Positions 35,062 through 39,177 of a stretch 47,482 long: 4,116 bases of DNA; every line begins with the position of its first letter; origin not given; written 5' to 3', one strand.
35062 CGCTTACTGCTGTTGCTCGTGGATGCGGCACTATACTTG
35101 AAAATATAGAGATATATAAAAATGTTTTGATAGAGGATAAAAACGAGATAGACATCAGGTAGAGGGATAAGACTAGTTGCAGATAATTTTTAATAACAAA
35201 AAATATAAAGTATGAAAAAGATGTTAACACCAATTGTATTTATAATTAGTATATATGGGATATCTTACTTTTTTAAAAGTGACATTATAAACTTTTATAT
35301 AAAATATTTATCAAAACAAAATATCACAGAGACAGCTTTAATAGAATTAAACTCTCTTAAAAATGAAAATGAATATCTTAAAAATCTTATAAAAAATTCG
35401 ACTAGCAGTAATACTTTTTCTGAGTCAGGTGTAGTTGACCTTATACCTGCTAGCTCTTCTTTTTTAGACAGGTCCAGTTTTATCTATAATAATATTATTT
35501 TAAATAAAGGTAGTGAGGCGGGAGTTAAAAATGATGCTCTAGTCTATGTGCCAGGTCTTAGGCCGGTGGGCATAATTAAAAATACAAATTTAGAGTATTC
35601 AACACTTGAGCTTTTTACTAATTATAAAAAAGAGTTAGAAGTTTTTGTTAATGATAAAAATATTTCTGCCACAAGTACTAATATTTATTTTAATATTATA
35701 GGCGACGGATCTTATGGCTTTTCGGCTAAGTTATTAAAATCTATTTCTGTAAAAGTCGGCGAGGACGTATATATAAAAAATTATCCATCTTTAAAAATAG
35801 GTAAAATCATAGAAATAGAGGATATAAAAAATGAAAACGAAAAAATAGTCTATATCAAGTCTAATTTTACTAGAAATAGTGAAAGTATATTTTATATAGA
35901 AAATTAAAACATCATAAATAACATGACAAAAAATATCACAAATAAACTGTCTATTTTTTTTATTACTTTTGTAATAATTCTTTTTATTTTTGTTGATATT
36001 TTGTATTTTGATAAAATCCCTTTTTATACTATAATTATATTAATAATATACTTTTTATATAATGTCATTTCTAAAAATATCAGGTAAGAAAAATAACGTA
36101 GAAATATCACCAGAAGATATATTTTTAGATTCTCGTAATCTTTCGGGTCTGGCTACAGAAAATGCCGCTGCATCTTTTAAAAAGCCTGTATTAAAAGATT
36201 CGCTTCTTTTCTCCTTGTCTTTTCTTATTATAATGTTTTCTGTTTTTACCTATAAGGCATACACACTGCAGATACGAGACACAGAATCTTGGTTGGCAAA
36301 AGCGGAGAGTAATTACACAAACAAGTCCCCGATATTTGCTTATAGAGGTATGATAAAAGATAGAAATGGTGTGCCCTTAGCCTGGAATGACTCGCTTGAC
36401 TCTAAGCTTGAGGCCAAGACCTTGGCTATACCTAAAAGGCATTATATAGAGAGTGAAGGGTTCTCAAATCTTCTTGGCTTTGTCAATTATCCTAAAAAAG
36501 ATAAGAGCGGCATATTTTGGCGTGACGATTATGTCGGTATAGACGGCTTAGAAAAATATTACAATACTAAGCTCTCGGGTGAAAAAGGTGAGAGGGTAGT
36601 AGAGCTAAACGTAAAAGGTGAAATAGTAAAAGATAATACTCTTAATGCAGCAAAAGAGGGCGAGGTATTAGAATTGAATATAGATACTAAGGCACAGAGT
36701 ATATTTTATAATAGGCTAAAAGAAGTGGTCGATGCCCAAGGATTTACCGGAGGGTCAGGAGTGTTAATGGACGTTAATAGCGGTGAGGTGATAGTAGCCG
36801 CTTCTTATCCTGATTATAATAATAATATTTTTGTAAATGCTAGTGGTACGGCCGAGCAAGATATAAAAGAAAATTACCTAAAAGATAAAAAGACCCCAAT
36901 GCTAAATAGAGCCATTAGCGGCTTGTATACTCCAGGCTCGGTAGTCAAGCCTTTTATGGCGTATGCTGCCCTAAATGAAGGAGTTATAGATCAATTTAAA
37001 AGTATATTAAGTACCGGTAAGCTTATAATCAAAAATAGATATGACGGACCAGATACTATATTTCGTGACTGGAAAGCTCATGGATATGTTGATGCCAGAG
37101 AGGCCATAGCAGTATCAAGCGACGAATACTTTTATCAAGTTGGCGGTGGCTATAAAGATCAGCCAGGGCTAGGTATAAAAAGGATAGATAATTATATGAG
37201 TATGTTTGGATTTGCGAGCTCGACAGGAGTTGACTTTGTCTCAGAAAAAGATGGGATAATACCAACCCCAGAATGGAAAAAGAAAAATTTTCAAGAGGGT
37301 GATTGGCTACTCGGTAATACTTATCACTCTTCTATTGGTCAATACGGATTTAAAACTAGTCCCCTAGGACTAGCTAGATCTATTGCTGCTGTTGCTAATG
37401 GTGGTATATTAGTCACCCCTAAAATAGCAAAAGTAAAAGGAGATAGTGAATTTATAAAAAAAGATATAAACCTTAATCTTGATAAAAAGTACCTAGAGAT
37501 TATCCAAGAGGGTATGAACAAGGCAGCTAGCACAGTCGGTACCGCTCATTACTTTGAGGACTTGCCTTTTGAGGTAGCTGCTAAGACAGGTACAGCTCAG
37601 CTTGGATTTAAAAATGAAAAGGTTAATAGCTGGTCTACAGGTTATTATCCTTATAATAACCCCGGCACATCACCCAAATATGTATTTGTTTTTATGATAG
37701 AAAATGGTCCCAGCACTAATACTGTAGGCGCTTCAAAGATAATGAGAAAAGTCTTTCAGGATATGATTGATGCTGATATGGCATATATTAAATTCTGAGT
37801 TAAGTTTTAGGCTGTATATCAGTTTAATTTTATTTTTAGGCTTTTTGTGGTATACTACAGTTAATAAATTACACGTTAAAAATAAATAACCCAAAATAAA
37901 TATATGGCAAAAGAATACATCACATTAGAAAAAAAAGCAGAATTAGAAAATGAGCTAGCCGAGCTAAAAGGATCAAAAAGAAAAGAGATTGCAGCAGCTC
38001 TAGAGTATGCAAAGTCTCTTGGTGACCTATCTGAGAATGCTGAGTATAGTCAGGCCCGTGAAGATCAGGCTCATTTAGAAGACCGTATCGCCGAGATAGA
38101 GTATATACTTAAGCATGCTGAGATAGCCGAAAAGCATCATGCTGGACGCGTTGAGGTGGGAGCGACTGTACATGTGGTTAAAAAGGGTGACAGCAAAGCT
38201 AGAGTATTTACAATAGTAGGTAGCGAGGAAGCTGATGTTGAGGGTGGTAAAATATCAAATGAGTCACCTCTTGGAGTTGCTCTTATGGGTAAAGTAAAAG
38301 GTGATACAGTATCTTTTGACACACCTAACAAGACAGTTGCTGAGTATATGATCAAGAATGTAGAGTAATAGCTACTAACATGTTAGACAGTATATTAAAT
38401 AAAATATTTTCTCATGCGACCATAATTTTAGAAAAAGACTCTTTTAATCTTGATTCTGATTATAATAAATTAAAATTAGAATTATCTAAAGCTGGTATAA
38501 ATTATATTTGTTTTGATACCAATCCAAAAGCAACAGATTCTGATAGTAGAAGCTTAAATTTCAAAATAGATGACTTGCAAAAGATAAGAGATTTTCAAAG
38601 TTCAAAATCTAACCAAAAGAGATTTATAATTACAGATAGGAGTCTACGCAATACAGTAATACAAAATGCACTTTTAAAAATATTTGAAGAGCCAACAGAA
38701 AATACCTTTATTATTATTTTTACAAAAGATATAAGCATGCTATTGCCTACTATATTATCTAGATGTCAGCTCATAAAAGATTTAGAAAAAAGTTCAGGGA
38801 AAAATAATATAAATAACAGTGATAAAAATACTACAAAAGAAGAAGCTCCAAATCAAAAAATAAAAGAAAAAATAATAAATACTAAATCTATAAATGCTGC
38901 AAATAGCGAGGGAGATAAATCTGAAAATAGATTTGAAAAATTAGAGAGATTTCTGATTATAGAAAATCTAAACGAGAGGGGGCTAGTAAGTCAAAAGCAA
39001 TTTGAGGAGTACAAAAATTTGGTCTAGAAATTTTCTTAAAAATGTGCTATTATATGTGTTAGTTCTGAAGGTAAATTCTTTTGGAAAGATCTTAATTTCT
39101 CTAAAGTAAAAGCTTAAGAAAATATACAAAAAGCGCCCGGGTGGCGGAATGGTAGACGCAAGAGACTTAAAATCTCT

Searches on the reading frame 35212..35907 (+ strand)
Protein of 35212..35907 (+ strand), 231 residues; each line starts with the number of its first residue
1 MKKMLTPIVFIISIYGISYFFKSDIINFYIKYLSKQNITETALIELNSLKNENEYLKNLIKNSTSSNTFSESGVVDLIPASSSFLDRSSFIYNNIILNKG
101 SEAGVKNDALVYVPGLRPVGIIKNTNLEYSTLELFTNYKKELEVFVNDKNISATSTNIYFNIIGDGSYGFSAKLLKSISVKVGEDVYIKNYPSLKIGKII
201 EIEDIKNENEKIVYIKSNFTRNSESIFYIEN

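Call 74: search_protein_families(library=pfam, proteins=[window:35212-35907:+], max_evalue=0.001)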
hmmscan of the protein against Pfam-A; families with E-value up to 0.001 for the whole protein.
window:35212-35907:+ (231 aa): 1 family
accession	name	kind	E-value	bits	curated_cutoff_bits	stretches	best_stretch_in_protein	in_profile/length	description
PF04085.20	MreC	-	1.4e-09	38.4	28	1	91-217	9-133/147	Rod shape-determining protein MreC, barrel core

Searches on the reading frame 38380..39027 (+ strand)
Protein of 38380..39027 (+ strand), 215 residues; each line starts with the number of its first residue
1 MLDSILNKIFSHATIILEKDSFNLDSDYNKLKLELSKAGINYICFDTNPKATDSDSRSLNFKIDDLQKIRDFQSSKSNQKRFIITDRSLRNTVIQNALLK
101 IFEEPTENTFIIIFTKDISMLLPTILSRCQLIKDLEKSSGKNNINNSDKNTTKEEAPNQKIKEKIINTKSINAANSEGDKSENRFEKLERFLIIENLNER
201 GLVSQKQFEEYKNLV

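Call 7: search_protein_families(library=pfam, proteins=[window:38380-39027:+])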
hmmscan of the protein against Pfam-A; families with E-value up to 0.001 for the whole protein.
window:38380-39027:+ (215 aa): 1 family
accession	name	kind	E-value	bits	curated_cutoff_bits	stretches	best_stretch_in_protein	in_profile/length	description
PF13177.12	DNA_pol3_delta2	-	6.3e-17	62.5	27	1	62-133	85-156/161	DNA polymerase III, delta subunit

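Call 40: find_homologous_proteins(query=window:38380-39024:+, max_evalue=1e-10)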
Query window:38380-39024:+ (215 aa): 8 proteins with E <= 1e-10 among 4806 candidates.
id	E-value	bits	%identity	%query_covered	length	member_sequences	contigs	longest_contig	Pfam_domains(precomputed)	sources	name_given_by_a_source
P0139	2.0e-120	418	94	100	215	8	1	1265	PF13177.13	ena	-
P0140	1.8e-101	356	83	100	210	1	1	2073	PF13177.13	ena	-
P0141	4.1e-55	205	55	98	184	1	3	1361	PF13177.13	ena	-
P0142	3.5e-50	188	52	94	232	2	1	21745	PF13177.13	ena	-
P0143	2.3e-41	160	46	98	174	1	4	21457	PF13177.13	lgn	-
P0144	3.0e-39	153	49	98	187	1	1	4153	PF13177.13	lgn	-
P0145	2.9e-37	146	47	96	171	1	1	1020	PF13177.13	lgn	-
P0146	1.8e-11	62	40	60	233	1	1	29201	PF13177.13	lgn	-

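Call 41: list_cluster_members(proteins=[P0139, P0140, P0001, P0002, P0003])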
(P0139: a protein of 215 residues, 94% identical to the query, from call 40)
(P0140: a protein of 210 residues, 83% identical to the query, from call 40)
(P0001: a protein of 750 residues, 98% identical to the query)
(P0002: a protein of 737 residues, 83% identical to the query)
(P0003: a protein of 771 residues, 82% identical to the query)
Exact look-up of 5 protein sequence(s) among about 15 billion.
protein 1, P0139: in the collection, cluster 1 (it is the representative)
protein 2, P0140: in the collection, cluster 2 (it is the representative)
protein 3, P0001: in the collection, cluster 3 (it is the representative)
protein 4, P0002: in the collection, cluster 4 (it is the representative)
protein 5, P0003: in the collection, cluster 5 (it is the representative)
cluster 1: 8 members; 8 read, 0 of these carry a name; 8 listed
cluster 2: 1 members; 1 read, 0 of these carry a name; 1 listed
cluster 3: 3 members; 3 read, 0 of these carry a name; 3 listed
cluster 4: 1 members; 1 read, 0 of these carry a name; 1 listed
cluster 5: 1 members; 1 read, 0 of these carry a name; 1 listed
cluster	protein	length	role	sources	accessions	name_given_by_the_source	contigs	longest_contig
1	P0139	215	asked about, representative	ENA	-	-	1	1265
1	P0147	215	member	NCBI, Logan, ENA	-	-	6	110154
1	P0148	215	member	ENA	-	-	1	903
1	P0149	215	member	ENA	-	-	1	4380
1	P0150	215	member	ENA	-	-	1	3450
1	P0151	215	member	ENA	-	-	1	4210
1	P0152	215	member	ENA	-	-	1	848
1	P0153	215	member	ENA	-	-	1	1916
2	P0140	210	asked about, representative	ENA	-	-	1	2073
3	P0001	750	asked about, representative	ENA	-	-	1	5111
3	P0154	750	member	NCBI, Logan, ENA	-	-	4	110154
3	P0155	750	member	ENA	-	-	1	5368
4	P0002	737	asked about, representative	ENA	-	-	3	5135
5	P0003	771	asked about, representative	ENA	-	-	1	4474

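Call 43: find_encoding_contigs(protein=P0155, flank=10000, max_places=4)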
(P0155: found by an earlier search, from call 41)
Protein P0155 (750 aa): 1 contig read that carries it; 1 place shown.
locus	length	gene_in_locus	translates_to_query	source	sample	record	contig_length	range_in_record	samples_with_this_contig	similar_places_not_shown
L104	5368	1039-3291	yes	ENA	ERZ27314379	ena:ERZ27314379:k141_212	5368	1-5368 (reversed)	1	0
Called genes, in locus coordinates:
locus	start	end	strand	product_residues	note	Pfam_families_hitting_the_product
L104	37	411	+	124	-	-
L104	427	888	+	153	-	-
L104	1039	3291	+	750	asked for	PF17191:RecG_wedge, PF01336:tRNA_anti-codon (weak), PF04851:ResIII, PF00270:DEAD, PF00271:Helicase_C, PF22590:Cas3-like_C_2 (faint)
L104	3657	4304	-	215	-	PF13177:DNA_pol3_delta2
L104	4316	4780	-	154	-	PF03449:GreA_GreB_N, PF01272:GreA_GreB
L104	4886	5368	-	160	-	?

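Call 44: find_encoding_contigs(protein=P0149, flank=10000, max_places=4)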
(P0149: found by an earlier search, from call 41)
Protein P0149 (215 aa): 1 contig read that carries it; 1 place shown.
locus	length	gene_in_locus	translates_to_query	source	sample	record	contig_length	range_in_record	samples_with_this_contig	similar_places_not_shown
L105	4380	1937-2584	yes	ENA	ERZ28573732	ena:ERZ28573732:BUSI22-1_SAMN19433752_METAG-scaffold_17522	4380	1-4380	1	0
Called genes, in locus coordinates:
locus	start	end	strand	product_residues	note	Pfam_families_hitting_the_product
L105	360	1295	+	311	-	PF00905:Transpeptidase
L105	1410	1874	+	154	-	PF03449:GreA_GreB_N, PF01272:GreA_GreB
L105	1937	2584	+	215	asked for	PF13177:DNA_pol3_delta2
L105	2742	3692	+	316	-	-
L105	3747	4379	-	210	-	?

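Call 55: find_encoding_contigs(protein=P0151, flank=10000, max_places=4)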
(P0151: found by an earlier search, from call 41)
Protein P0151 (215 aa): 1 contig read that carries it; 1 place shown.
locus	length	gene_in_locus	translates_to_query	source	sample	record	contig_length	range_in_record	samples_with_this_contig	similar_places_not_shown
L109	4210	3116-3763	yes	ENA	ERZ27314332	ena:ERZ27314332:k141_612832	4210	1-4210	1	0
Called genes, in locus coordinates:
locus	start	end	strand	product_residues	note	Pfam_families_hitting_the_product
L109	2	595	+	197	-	?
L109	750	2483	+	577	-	PF03717:PBP_dimer, PF00905:Transpeptidase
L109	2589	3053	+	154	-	PF03449:GreA_GreB_N, PF01272:GreA_GreB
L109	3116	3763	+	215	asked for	PF13177:DNA_pol3_delta2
